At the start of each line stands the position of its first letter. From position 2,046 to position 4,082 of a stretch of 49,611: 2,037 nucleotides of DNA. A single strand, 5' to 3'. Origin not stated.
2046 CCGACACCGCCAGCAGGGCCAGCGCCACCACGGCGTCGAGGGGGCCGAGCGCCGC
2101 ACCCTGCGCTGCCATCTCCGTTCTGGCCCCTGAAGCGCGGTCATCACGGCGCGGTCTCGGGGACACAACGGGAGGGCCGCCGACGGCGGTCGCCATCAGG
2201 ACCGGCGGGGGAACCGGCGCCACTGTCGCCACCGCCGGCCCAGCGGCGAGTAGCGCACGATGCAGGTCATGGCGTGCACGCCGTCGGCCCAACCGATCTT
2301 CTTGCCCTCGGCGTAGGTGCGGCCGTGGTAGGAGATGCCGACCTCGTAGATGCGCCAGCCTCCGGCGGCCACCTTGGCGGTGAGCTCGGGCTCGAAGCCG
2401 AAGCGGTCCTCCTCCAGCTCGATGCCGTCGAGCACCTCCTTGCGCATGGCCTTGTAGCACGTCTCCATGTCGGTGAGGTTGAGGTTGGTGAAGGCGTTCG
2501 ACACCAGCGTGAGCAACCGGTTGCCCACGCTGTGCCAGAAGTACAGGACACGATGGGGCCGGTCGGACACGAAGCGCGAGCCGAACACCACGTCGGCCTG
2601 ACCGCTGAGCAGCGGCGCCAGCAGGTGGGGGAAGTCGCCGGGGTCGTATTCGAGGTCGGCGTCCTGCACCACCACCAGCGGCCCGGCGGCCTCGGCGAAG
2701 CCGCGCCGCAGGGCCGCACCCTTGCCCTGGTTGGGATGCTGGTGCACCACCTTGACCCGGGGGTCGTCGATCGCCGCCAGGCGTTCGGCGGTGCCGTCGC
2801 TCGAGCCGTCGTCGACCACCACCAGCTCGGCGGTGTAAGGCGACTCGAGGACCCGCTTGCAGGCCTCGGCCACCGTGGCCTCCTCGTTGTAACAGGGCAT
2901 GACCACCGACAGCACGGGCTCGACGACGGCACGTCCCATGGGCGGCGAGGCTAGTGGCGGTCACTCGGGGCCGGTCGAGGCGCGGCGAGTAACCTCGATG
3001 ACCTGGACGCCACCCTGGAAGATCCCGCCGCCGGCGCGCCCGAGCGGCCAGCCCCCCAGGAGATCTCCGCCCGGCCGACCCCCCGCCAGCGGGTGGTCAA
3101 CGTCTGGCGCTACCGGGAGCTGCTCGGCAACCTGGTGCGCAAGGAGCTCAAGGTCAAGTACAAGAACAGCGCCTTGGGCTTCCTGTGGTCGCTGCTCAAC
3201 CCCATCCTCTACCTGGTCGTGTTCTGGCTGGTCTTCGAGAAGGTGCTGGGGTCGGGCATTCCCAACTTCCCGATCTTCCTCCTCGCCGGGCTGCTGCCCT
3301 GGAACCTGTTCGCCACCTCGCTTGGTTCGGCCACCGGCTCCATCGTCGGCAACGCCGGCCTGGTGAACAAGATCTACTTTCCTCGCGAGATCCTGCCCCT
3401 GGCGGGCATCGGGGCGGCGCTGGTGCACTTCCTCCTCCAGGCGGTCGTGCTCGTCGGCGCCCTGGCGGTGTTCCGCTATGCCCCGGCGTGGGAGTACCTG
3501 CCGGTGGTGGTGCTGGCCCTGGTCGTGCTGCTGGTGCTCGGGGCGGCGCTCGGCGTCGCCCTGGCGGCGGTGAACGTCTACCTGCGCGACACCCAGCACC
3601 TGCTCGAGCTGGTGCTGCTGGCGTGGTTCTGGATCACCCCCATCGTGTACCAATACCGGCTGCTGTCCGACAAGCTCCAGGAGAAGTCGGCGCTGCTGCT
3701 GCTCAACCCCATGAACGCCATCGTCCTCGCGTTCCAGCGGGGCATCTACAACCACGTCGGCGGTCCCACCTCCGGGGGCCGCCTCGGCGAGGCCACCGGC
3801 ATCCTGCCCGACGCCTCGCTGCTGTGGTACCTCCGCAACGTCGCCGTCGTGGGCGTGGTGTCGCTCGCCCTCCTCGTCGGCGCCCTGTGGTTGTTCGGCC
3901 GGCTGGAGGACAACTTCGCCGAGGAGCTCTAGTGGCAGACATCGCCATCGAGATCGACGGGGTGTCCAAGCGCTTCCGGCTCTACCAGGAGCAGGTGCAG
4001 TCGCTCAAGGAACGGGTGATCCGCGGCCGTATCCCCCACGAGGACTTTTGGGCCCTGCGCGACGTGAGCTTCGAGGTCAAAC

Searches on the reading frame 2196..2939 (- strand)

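Call 54: search_protein_families(library=pfam, proteins=[window:2196-2939:-], max_evalue=0.0001)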
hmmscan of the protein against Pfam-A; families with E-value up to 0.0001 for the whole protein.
window:2196-2939:- (247 aa): 3 families
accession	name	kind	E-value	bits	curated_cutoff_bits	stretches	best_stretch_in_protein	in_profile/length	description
PF00535.33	Glycos_transf_2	-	9.4e-35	120.4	23.3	1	11-171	1-165/168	Glycosyl transferase family 2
PF13641.12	Glyco_tranf_2_3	-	1.3e-11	45.5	27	1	10-196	3-200/230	Glycosyltransferase like family 2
PF10111.15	Glyco_tranf_2_2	-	8.4e-07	29.2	27.3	1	11-97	1-93/276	Glycosyltransferase like family 2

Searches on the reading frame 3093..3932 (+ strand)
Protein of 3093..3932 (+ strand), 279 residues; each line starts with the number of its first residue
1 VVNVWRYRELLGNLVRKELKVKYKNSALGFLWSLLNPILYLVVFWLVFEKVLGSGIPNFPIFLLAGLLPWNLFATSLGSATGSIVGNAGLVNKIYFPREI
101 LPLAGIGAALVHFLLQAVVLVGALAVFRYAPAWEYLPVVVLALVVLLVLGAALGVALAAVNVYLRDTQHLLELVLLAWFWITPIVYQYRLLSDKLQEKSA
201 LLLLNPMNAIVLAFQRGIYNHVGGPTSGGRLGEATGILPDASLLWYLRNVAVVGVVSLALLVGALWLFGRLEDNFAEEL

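Call 54: search_protein_families(library=pfam, proteins=[window:3093-3932:+], max_evalue=0.0001)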
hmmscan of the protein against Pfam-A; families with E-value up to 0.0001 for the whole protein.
window:3093-3932:+ (279 aa): 1 family
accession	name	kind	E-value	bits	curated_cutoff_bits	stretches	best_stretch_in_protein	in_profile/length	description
PF01061.29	ABC2_membrane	-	6e-16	59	26.9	1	13-213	5-205/211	ABC-2 type transporter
